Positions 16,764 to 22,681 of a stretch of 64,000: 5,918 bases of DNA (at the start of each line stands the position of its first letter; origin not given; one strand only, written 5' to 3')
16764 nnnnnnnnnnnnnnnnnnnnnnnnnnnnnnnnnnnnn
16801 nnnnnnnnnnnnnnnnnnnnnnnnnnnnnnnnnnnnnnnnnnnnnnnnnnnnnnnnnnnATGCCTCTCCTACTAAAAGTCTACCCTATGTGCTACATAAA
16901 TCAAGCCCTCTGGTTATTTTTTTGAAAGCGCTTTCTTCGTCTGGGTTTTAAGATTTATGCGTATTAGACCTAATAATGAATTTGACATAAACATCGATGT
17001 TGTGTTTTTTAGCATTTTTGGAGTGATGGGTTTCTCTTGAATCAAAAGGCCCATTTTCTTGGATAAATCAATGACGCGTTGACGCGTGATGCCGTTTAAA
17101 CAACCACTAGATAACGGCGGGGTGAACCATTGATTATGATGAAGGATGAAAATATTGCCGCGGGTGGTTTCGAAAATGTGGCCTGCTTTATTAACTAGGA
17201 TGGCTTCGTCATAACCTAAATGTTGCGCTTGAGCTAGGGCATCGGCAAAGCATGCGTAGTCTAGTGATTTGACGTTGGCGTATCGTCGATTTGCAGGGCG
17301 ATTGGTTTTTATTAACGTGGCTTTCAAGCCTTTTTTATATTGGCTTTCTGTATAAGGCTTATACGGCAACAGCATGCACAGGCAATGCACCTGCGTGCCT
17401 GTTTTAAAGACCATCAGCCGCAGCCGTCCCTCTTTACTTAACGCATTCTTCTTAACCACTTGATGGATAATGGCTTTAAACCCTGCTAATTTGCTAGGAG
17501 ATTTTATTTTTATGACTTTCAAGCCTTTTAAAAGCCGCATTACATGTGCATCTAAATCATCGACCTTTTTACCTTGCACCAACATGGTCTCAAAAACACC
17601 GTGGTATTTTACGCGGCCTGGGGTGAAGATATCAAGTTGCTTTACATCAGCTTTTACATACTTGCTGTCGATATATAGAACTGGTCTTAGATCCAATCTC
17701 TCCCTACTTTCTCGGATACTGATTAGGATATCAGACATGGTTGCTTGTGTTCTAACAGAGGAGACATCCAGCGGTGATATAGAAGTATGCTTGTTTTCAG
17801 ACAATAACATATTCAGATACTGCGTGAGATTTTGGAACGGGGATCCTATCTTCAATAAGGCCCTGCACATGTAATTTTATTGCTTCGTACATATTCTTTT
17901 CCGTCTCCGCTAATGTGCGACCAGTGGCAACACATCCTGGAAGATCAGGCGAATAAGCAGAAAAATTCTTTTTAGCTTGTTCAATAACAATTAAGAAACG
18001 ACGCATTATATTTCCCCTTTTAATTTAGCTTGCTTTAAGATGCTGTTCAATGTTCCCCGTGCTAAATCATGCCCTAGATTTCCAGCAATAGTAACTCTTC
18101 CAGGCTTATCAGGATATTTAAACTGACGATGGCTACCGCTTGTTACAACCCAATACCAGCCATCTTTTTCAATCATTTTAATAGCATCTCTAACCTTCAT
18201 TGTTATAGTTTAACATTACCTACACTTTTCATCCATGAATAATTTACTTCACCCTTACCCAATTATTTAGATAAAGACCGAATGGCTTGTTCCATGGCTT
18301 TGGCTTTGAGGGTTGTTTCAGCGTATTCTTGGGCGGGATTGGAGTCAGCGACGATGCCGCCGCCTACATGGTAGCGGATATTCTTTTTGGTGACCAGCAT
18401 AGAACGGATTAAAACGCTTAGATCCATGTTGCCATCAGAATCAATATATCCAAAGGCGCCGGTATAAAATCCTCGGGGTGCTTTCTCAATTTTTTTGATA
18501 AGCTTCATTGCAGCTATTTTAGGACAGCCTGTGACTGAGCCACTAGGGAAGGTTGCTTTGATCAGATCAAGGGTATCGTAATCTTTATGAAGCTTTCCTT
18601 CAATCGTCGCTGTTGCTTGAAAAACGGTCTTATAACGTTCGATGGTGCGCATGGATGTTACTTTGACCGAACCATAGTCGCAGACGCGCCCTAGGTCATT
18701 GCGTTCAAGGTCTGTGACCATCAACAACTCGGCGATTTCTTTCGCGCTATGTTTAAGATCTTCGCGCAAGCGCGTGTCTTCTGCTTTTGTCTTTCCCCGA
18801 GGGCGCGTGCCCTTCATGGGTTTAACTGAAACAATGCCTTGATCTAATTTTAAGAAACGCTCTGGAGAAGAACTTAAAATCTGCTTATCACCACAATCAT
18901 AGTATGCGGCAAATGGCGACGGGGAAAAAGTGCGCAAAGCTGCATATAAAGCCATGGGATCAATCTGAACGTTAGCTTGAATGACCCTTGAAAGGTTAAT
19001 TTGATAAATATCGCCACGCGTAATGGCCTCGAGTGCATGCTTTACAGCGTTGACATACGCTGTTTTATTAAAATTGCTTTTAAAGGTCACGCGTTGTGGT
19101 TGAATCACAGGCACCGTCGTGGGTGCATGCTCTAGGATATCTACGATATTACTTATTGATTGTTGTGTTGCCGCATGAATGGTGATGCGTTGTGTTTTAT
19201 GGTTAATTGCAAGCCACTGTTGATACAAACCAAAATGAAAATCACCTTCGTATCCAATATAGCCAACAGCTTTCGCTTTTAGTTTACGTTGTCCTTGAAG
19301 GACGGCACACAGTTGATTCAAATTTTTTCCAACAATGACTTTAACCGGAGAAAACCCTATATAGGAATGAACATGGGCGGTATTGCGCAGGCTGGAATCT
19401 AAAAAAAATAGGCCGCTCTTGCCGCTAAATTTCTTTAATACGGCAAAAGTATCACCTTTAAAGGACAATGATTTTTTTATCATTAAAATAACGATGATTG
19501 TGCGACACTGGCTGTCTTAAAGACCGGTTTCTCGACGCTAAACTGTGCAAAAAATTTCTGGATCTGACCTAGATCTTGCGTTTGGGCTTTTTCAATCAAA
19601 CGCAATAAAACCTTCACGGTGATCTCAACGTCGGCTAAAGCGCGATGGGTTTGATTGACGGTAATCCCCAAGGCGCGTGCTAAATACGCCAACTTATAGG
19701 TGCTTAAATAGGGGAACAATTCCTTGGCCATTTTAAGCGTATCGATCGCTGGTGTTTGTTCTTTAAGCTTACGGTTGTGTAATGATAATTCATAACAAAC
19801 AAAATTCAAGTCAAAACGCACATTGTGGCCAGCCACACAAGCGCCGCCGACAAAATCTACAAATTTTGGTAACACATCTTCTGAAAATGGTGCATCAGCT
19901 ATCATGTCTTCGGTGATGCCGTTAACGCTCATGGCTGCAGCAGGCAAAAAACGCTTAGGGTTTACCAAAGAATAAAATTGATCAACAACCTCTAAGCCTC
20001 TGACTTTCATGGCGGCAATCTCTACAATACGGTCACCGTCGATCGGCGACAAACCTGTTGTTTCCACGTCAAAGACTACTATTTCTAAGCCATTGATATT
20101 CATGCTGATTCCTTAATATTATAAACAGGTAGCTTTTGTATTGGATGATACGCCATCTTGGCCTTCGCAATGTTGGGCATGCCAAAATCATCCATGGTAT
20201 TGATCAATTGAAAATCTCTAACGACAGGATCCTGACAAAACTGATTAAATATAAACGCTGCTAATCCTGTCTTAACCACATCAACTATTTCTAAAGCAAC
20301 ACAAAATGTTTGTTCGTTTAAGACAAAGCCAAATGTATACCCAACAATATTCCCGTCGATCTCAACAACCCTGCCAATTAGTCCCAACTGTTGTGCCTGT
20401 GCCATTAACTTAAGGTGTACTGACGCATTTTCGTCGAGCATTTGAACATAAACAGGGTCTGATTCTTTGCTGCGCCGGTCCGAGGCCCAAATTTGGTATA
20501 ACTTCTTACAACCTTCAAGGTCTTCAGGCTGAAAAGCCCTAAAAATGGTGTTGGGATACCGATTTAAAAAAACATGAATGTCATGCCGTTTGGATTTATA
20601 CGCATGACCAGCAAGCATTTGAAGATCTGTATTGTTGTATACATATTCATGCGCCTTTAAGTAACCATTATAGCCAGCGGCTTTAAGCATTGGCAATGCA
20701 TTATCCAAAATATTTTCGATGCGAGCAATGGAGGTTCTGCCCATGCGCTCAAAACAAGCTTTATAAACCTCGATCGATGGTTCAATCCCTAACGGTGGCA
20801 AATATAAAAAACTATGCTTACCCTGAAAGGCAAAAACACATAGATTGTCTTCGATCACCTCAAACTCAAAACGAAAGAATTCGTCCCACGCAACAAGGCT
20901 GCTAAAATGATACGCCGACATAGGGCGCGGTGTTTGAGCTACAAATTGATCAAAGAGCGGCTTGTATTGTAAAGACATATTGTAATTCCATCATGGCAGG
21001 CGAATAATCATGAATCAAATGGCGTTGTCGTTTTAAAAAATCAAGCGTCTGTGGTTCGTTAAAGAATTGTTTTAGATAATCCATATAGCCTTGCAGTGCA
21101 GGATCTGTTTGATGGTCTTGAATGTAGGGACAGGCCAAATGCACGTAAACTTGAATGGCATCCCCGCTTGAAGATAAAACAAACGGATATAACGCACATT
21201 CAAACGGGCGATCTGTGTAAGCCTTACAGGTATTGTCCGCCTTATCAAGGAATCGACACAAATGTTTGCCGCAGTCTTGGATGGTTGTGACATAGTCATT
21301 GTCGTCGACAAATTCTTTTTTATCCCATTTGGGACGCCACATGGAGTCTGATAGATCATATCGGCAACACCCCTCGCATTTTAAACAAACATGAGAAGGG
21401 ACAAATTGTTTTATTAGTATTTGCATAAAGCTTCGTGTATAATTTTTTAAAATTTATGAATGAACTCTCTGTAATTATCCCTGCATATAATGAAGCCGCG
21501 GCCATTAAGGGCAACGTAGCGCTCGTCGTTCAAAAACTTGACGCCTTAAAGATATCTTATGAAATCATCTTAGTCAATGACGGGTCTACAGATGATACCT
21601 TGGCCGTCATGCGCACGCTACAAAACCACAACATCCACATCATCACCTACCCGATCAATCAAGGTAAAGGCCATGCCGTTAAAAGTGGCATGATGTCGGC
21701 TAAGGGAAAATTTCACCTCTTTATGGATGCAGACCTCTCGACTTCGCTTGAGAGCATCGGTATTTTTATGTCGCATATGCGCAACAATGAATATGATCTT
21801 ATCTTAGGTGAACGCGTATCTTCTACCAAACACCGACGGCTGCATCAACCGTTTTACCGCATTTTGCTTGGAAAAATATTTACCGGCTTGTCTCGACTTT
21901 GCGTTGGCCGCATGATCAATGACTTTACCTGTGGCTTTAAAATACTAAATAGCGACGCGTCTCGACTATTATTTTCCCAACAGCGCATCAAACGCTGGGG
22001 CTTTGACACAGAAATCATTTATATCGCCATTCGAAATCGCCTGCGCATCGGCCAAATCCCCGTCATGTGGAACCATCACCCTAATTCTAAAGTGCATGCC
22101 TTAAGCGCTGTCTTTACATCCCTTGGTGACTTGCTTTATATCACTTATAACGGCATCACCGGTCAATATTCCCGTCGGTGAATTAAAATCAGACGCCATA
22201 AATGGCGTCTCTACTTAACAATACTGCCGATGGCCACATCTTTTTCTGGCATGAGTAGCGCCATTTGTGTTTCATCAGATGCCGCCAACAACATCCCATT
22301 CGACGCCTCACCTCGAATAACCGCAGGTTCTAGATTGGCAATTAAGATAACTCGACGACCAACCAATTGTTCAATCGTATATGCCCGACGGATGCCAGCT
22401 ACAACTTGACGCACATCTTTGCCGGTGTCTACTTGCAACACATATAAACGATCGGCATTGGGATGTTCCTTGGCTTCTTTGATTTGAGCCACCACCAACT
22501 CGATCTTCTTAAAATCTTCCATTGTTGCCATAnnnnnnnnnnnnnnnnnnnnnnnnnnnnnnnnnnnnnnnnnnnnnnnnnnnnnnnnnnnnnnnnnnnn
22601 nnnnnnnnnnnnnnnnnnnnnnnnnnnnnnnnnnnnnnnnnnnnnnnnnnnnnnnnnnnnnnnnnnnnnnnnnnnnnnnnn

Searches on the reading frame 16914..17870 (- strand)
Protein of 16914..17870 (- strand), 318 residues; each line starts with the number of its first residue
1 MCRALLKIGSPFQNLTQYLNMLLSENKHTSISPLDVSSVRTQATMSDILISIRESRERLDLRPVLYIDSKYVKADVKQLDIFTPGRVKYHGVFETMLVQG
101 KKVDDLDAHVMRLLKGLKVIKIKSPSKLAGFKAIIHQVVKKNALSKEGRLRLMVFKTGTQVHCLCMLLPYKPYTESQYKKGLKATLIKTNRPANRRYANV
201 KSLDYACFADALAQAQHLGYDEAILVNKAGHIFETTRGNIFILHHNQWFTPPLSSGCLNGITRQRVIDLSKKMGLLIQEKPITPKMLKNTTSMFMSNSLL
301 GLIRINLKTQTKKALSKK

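Call 18: search_protein_families(library=pfam, proteins=[window:16914-17870:-], max_evalue=0.001)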
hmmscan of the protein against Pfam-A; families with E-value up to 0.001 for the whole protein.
window:16914-17870:- (318 aa): 1 family
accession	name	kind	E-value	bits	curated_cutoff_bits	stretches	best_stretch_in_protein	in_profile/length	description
PF01063.24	Aminotran_4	-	5.1e-53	180.6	28.5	1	91-306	1-221/223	Amino-transferase class IV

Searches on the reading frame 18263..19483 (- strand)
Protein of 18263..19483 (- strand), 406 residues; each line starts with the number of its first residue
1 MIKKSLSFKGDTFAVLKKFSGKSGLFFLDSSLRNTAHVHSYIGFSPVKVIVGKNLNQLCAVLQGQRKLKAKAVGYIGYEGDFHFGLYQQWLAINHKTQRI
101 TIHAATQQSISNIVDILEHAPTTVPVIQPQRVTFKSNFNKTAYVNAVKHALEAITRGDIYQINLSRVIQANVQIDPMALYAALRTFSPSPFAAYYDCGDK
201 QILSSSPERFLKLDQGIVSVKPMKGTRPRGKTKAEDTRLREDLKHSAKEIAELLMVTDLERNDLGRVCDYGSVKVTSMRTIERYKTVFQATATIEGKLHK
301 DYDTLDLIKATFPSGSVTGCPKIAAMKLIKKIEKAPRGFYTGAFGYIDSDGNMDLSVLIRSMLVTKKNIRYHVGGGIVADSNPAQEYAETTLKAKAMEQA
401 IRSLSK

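Call 18: search_protein_families(library=pfam, proteins=[window:18263-19483:-], max_evalue=0.001)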
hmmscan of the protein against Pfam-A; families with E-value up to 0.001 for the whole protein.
window:18263-19483:- (406 aa): 2 families
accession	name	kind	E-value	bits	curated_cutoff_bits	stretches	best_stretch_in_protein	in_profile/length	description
PF00425.24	Chorismate_bind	-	5e-92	308.5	27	1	140-393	2-257/257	chorismate binding enzyme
PF04715.19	Anth_synt_I_N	-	0.00068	20.4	23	0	14-54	7-46/140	Anthranilate synthase component I, N terminal region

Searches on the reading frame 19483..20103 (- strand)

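Call 18: search_protein_families(library=pfam, proteins=[window:19483-20103:-], max_evalue=0.001)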
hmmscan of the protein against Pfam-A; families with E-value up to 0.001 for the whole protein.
window:19483-20103:- (206 aa): 2 families
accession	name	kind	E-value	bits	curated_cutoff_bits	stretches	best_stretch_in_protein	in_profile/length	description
PF00929.31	RNase_T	-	2.4e-37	129.4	24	1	9-166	1-164/164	Exonuclease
PF13482.12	RNase_H_2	-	0.00016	22.1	22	0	10-151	2-119/165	RNase_H superfamily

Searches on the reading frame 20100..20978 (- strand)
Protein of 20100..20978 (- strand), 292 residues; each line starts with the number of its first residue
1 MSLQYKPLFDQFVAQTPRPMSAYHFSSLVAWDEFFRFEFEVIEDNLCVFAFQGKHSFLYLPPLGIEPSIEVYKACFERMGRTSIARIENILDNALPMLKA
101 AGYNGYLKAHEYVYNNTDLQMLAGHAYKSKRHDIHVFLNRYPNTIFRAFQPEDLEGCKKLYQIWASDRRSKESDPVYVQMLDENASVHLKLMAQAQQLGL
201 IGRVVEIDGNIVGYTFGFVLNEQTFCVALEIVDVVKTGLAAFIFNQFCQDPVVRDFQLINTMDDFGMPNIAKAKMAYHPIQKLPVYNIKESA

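Call 18: search_protein_families(library=pfam, proteins=[window:20100-20978:-], max_evalue=0.001)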
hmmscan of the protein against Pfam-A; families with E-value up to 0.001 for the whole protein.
window:20100-20978:- (292 aa): 1 family
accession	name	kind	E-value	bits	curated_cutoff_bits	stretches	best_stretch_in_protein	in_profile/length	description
PF09924.15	LPG_synthase_C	-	6.5e-19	68.5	27.5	1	18-287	6-296/298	Phosphatidylglycerol lysyltransferase, C-terminal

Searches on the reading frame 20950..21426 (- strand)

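Call 18: search_protein_families(library=pfam, proteins=[window:20950-21426:-], max_evalue=0.001)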
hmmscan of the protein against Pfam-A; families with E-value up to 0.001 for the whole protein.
window:20950-21426:- (158 aa): 1 family
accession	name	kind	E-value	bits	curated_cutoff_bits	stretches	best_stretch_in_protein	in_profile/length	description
PF03692.20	CxxCxxCC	-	5.3e-07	30.7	23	1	14-87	2-73/85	Putative zinc- or iron-chelating domain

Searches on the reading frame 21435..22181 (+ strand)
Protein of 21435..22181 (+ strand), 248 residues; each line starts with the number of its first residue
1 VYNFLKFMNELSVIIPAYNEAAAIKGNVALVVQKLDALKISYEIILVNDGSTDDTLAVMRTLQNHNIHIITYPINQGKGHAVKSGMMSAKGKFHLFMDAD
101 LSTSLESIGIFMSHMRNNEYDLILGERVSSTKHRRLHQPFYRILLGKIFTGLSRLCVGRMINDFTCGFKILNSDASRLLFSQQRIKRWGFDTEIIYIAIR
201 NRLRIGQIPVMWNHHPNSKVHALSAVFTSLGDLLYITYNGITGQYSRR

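Call 18: search_protein_families(library=pfam, proteins=[window:21435-22181:+], max_evalue=0.001)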
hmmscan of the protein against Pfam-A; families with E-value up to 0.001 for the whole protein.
window:21435-22181:+ (248 aa): 3 families
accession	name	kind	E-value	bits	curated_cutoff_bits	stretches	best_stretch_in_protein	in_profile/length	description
PF00535.33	Glycos_transf_2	-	2.1e-26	93.3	23.3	1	12-175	1-163/168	Glycosyl transferase family 2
PF10111.15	Glyco_tranf_2_2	-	7.5e-08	32.6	27.3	1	12-108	1-99/276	Glycosyltransferase like family 2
PF13641.12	Glyco_tranf_2_3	-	2.9e-05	24.6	27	1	11-100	3-96/230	Glycosyltransferase like family 2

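Call 59: search_solved_structures(query=window:21435-22181:+, max_evalue=0.001)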
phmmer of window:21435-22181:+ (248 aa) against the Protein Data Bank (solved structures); distinct sequences matched with E-value up to 0.001: 26.
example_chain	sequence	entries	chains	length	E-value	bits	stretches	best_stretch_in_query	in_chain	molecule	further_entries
5ekp_C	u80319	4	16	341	2.2e-13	53.7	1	9-150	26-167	Uncharacterized glycosyltransferase sll0501 | Glycosyltransferase sll0501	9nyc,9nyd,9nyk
5eke_A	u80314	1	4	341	2.2e-13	53.7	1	9-150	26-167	Uncharacterized glycosyltransferase sll0501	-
9nye_A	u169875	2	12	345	2.2e-13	53.6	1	9-150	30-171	Glycosyltransferase sll0501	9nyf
9hwj_A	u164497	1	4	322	2.8e-11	46.8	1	9-169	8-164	Undecaprenyl-phosphate 4-deoxy-4-formamido-L-arabinose transferase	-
5mlz_A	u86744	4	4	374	1.7e-10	44.2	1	10-173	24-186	Dolichol monophosphate mannose synthase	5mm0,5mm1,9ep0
9bhc_C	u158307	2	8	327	4.3e-10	42.9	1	9-169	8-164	Undecaprenyl-phosphate 4-deoxy-4-formamido-L-arabinose transferase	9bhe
8vxh_A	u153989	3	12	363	5.5e-10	42.6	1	9-169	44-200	Undecaprenyl-phosphate 4-deoxy-4-formamido-L-arabinose transferase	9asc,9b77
2z87_A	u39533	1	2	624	5.9e-09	39.2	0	7-112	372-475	Chondroitin synthase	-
2z86_A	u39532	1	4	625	6e-09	39.2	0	7-112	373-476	Chondroitin synthase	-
6p61_A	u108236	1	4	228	1e-07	35.1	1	5-116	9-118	Glycosyltransferase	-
5tze_C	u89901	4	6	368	9.3e-07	32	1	11-124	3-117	Glycosyl transferase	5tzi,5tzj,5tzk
5tz8_A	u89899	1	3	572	1.4e-06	31.4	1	11-123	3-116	Glycosyl transferase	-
5hea_A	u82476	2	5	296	5.1e-06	29.6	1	11-100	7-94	Putative glycosyltransferase (GalT1)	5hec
3l7j_A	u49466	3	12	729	1.4e-05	28.1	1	8-118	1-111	Teichoic acid biosynthesis protein F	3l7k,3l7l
3l7m_A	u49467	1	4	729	1.4e-05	28.1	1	8-118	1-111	Teichoic acid biosynthesis protein F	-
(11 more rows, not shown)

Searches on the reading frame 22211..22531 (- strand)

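Call 18: search_protein_families(library=pfam, proteins=[window:22211-22531:-], max_evalue=0.001)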
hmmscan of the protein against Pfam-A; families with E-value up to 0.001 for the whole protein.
window:22211-22531:- (106 aa): 1 family
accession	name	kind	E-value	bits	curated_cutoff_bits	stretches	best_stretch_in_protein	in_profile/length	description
PF01588.26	tRNA_bind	-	9.3e-30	103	27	1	12-103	1-95/96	Putative tRNA binding domain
